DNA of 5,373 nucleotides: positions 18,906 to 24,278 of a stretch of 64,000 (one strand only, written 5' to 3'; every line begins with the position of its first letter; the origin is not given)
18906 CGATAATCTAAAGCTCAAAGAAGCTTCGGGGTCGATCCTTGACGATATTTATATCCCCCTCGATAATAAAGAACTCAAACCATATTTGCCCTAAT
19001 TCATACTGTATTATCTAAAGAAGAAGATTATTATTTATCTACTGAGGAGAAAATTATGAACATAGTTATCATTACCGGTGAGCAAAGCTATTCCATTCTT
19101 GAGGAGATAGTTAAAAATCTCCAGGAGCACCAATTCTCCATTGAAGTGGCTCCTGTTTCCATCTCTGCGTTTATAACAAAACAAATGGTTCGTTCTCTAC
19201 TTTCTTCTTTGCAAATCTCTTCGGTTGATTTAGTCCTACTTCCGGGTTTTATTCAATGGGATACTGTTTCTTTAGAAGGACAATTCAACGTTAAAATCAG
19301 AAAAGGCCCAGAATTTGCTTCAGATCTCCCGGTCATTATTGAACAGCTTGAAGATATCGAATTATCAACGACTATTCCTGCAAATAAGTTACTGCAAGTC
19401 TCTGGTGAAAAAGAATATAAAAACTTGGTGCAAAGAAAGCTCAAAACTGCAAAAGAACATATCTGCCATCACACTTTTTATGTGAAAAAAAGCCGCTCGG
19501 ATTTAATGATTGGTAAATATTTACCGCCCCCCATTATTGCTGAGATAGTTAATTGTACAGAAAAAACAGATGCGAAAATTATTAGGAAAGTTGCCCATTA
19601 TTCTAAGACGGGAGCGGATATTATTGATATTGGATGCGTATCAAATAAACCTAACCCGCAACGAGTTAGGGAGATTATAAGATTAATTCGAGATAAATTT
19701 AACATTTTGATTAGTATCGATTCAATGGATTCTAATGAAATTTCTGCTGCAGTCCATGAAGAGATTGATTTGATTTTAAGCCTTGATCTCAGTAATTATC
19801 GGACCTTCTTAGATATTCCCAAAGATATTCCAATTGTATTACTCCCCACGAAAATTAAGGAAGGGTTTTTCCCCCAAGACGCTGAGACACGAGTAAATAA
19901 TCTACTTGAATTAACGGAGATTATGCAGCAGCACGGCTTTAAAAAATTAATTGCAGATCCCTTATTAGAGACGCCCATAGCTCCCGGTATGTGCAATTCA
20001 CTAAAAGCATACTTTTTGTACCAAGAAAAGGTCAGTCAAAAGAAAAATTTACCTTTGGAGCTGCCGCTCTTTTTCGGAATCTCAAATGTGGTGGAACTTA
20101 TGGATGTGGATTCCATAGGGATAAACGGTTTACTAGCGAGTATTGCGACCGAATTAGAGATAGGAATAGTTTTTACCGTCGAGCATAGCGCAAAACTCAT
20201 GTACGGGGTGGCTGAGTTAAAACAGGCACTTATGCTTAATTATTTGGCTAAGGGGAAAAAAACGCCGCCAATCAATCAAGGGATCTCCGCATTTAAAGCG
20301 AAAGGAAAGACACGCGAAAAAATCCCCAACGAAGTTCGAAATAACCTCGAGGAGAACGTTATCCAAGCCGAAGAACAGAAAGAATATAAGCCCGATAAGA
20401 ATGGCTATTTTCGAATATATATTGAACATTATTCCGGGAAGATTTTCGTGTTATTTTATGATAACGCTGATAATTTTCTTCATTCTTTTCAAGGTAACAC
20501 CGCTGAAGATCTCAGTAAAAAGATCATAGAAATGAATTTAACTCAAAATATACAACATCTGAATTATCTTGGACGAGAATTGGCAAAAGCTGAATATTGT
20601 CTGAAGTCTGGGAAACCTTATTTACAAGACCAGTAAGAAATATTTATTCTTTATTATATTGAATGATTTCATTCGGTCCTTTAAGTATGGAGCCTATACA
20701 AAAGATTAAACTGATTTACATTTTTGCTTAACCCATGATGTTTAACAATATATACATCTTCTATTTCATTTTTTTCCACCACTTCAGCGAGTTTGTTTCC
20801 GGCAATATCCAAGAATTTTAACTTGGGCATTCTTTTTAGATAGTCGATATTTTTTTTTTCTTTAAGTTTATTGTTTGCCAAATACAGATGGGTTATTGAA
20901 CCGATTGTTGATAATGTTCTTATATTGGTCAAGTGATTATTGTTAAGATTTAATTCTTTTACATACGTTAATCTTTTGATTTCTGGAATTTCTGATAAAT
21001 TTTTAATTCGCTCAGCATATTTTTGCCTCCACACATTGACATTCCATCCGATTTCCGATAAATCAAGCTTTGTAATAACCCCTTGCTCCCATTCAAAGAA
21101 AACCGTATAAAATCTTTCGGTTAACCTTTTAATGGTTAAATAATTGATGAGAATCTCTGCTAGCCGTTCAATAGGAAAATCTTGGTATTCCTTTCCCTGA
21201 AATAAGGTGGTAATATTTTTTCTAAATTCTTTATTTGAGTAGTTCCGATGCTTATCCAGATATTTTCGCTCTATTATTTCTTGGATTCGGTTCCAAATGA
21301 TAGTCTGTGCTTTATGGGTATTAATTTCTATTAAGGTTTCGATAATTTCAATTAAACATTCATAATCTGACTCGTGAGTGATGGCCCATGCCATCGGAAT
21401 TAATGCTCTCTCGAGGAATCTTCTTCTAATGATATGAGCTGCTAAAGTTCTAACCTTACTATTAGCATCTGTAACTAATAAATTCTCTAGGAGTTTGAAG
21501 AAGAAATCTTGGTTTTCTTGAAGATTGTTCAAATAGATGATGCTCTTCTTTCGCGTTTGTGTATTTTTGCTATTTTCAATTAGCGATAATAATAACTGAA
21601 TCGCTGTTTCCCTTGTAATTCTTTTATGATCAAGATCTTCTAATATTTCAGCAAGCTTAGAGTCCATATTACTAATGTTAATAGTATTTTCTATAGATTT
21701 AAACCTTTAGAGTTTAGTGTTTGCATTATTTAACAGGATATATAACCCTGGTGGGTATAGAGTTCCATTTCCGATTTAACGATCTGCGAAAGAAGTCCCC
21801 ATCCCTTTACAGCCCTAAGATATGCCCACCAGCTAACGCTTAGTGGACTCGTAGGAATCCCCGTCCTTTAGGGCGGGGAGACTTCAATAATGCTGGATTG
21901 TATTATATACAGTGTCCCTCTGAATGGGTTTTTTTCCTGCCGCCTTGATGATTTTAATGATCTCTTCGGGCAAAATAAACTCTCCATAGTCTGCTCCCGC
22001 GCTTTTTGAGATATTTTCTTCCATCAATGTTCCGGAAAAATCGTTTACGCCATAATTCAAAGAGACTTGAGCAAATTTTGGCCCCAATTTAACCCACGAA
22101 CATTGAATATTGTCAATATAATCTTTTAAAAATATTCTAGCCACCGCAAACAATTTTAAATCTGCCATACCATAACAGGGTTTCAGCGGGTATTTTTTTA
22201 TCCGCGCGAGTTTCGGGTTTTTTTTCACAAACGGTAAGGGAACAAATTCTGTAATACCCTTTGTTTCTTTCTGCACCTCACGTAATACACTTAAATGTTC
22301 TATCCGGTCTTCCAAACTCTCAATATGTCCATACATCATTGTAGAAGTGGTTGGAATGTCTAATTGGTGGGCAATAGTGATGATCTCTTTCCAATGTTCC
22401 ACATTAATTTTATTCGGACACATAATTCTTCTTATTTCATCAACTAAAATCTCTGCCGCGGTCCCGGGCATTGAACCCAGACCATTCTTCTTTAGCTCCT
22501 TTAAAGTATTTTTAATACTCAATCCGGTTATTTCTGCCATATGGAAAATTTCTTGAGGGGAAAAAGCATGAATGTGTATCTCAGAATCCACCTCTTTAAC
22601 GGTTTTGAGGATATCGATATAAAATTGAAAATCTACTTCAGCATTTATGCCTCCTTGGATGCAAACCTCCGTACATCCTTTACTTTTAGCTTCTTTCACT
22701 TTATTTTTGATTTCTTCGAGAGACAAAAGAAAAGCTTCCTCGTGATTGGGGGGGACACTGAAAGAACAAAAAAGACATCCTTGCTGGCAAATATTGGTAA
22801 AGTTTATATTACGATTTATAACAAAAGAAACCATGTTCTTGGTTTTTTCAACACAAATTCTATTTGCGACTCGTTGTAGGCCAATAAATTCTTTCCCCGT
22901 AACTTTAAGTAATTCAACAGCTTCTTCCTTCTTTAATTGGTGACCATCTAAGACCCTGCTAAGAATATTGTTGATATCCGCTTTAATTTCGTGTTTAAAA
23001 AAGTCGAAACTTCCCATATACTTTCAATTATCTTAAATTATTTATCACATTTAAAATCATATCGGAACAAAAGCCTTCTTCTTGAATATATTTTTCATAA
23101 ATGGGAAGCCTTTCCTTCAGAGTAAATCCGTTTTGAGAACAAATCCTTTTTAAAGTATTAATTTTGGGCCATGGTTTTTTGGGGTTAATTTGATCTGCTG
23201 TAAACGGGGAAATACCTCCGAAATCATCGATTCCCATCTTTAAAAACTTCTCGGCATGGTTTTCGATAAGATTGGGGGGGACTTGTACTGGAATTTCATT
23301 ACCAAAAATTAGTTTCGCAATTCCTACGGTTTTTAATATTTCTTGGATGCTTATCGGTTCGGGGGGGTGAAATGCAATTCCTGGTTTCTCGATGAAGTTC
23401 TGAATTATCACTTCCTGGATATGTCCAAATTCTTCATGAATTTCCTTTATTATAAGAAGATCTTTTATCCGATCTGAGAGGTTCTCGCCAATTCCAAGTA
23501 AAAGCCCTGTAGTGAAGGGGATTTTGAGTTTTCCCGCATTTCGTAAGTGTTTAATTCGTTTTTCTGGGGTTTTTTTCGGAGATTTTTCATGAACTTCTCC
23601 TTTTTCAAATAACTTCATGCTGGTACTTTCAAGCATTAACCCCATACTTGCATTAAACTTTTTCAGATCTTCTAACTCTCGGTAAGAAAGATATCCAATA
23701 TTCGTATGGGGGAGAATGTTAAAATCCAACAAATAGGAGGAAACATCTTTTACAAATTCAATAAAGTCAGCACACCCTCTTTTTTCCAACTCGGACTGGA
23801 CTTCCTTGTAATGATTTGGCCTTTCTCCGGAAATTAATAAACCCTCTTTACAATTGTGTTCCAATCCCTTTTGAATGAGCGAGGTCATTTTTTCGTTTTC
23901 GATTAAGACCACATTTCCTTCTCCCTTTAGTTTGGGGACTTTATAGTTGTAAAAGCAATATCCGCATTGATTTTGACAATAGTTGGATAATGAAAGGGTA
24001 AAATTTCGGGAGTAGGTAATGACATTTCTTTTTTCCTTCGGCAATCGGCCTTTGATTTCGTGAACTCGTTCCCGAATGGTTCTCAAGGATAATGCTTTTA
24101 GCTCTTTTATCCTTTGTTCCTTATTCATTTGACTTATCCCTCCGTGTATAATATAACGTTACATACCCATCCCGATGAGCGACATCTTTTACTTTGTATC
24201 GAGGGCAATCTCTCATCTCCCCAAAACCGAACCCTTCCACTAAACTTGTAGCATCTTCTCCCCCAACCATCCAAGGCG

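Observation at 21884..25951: A COG0402-type deaminase translationally coupled to the archaeal riboflavin-pathway reductase and CofG/CofH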

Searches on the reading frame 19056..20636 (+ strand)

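Call 3: search_protein_families(library=pfam, proteins=[window:19056-20636:+])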
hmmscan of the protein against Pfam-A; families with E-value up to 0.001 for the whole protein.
window:19056-20636:+ (526 aa): 3 families
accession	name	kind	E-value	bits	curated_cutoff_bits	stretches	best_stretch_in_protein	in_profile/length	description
PF14251.12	PterinBD-DUF4346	-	2.9e-21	76.5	29.6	1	447-525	2-86/86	PterinBD-DUF4346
PF00809.28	Pterin_bind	-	3.5e-09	37.1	25.5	1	173-345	21-207/244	Pterin binding enzyme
PF20123.4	DUF6513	-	0.00048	20.8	23.9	0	2-86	2-86/86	Family of unknown function (DUF6513)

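Call 4: search_protein_families(library=ncbifam, proteins=[window:19056-20636:+])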
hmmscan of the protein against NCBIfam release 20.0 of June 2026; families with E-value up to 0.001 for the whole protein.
window:19056-20636:+ (526 aa): 4 families
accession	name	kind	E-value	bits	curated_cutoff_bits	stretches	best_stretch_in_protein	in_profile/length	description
TIGR00284.1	TIGR00284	hypoth_equivalog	2.7e-86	290.1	256.65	1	1-526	1-495/497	dihydropteroate synthase-like protein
NF002128.0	PRK00964.1-6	equivalog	1.3e-17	64.1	568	1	421-526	264-369/390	tetrahydromethanopterin S-methyltransferase subunit A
TIGR01496.1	DHPS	equivalog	1e-08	35.2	162.6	1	171-240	21-100/258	dihydropteroate synthase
NF005719.0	PRK07535.1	domain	9.5e-08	31.5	259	1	152-345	4-199/268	methyltetrahydrofolate:corrinoid/iron-sulfur protein methyltransferase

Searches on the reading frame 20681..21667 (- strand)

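Call 3: search_protein_families(library=pfam, proteins=[window:20681-21667:-])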
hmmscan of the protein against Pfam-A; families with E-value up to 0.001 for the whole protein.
window:20681-21667:- (328 aa): 5 families
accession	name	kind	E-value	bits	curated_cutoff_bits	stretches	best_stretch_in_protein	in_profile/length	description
PF12799.13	LRR_4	-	7.9e-07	29.6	27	1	258-294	3-37/44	Leucine Rich repeats (2 copies)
PF13646.12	HEAT_2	-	3.6e-05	24.4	27.7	0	59-124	3-67/88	HEAT repeats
PF13855.12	LRR_8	-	6.6e-05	23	27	0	231-268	22-61/61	Leucine rich repeat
PF14580.12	LRR_9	-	9e-05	22.5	30.5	1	220-295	53-127/175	Leucine-rich repeat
PF00560.39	LRR_1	-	0.00018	21.4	20.6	0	236-248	2-14/23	Leucine Rich Repeat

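Call 4: search_protein_families(library=ncbifam, proteins=[window:20681-21667:-])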
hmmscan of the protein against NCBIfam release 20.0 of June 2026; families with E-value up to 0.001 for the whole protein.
window:20681-21667:- (328 aa): 2 families
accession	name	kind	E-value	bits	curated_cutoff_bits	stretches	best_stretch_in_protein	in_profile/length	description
NF033190.2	inl_like_NEAT_1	exception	4.3e-07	28.6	1275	1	217-311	268-359/754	NEAT domain-containing leucine-rich repeat protein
NF033189.1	internalin_A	exception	1.7e-05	23.4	1600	1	223-295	239-308/799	class 1 internalin InlA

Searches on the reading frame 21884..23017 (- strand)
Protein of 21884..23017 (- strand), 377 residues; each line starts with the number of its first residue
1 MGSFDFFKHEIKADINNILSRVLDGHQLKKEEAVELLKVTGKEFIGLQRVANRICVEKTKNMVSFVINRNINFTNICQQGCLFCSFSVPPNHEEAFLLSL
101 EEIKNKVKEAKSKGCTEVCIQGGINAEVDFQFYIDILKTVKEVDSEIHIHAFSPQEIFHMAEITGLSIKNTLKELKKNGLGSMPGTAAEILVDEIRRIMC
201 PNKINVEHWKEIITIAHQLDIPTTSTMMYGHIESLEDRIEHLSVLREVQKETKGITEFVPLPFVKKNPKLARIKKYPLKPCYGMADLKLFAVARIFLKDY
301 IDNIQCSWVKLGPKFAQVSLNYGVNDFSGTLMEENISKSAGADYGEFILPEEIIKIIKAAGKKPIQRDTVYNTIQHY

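Call 3: search_protein_families(library=pfam, proteins=[window:21884-23017:-])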
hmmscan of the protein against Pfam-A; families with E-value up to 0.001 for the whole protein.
window:21884-23017:- (377 aa): 2 families
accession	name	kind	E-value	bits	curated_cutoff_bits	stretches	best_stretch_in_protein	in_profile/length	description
PF04055.27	Radical_SAM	-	2.4e-23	83.6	29.5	1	71-243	1-164/166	Radical SAM superfamily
PF19288.4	CofH_C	-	4.1e-19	69.1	27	1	253-373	2-118/125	CofH/MqnC C-terminal region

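Call 4: search_protein_families(library=ncbifam, proteins=[window:21884-23017:-])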
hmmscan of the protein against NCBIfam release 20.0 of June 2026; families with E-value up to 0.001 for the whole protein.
window:21884-23017:- (377 aa): 18 families
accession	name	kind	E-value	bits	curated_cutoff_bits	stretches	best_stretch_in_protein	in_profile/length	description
NF005609.0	PRK07360.1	equivalog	6.1e-141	469.5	426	1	12-375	5-369/374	7,8-didemethyl-8-hydroxy-5-deazariboflavin synthase subunit CofH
TIGR03551.1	F420_cofH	equivalog_domain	1.4e-137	458.1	374.1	1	29-374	2-345/345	5-amino-6-(D-ribitylamino)uracil--L-tyrosine 4-hydroxyphenyl transferase CofH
TIGR00423.1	TIGR00423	subfamily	2.3e-124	414.7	260.25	1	63-374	1-310/310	CofH family radical SAM protein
NF006687.0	PRK09234.1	equivalog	2.7e-119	399.6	1018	1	16-375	480-838/849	bifunctional FO biosynthesis protein CofGH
TIGR03699.1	menaquin_MqnC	equivalog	4.5e-111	371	428.1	1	27-374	2-342/342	cyclic dehypoxanthinyl futalosine synthase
TIGR03700.1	mena_SCO4494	equivalog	2.7e-106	355.4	434.55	1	18-374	1-351/351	aminofutalosine synthase MqnE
NF006277.0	PRK08445.1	equivalog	5.8e-86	288.5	576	1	27-377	3-348/348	dehypoxanthine futalosine cyclase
NF006276.0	PRK08444.1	equivalog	7.1e-77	258.8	560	1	17-377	2-353/353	aminofutalosine synthase MqnE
NF004580.0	PRK05926.1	equivalog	2.9e-59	201.2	583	1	13-364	13-362/370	hypothetical protein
TIGR03550.1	F420_cofG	equivalog_domain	7.2e-20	71.4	213.35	1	70-329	7-265/322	7,8-didemethyl-8-hydroxy-5-deazariboflavin synthase CofG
NF004884.0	PRK06245.1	equivalog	1.1e-18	67.2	209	1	58-330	6-273/340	7,8-didemethyl-8-hydroxy-5-deazariboflavin synthase subunit CofG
TIGR03956.1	rSAM_HydE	equivalog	5.7e-09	35.7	254.6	1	21-145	4-127/340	[FeFe] hydrogenase H-cluster radical SAM maturase HydE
TIGR00433.2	bioB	equivalog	9.1e-09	35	225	1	27-295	2-249/307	biotin synthase BioB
TIGR03957.1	rSAM_HmdB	equivalog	1.2e-08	34.6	320.9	1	29-363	2-314/317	5,10-methenyltetrahydromethanopterin hydrogenase cofactor biosynthesis protein HmdB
TIGR02351.2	thiH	equivalog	1.3e-08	34.3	380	1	8-152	15-158/364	2-iminoacetate synthase ThiH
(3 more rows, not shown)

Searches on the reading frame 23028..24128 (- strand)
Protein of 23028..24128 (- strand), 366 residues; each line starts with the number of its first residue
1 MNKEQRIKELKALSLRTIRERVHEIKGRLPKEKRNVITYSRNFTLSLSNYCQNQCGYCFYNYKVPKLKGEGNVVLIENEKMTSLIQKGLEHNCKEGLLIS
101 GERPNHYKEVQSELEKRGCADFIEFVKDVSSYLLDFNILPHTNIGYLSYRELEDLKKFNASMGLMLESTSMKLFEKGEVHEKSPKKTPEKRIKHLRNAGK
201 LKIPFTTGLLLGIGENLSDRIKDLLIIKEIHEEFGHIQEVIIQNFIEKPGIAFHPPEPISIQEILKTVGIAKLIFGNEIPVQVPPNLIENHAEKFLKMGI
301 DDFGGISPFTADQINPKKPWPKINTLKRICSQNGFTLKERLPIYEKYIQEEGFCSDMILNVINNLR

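Call 3: search_protein_families(library=pfam, proteins=[window:23028-24128:-])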
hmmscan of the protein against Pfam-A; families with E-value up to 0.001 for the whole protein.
window:23028-24128:- (366 aa): 1 family
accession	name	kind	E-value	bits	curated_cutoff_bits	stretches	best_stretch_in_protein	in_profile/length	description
PF04055.27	Radical_SAM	-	6.7e-15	56.1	29.5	1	46-222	2-161/166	Radical SAM superfamily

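Call 4: search_protein_families(library=ncbifam, proteins=[window:23028-24128:-])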
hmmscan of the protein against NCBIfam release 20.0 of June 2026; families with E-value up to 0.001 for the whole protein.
window:23028-24128:- (366 aa): 13 families
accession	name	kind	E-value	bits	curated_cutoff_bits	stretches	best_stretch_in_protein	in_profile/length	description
NF004884.0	PRK06245.1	equivalog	9.9e-117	389.6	209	1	32-364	6-330/340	7,8-didemethyl-8-hydroxy-5-deazariboflavin synthase subunit CofG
TIGR03550.1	F420_cofG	equivalog_domain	3.4e-113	378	213.35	1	38-362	1-321/322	7,8-didemethyl-8-hydroxy-5-deazariboflavin synthase CofG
NF006687.0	PRK09234.1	equivalog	9.1e-98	328.4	1018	1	16-351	55-385/849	bifunctional FO biosynthesis protein CofGH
NF005609.0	PRK07360.1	equivalog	1.4e-12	47.1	426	1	189-305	202-323/374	7,8-didemethyl-8-hydroxy-5-deazariboflavin synthase subunit CofH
TIGR03699.1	menaquin_MqnC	equivalog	2.9e-12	46.1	428.1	1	6-306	8-300/342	cyclic dehypoxanthinyl futalosine synthase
TIGR03551.1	F420_cofH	equivalog_domain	3.1e-12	46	374.1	1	34-306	32-301/345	5-amino-6-(D-ribitylamino)uracil--L-tyrosine 4-hydroxyphenyl transferase CofH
TIGR00423.1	TIGR00423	subfamily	3.4e-12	46.3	260.25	1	37-306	1-266/310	CofH family radical SAM protein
TIGR03957.1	rSAM_HmdB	equivalog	3.3e-11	42.9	320.9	1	147-301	130-276/317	5,10-methenyltetrahydromethanopterin hydrogenase cofactor biosynthesis protein HmdB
TIGR03700.1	mena_SCO4494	equivalog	3.1e-07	29.6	434.55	0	10-106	20-109/351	aminofutalosine synthase MqnE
TIGR00433.2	bioB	equivalog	3.2e-06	26.6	225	1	137-275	123-251/307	biotin synthase BioB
TIGR03910.1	pyrrolys_PylB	equivalog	2.7e-05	23.3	348.2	1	7-277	23-270/347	methylornithine synthase PylB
NF006276.0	PRK08444.1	equivalog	9.9e-05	21.5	560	0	208-277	208-276/353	aminofutalosine synthase MqnE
TIGR02351.2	thiH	equivalog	0.00026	20.2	380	1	45-106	77-133/364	2-iminoacetate synthase ThiH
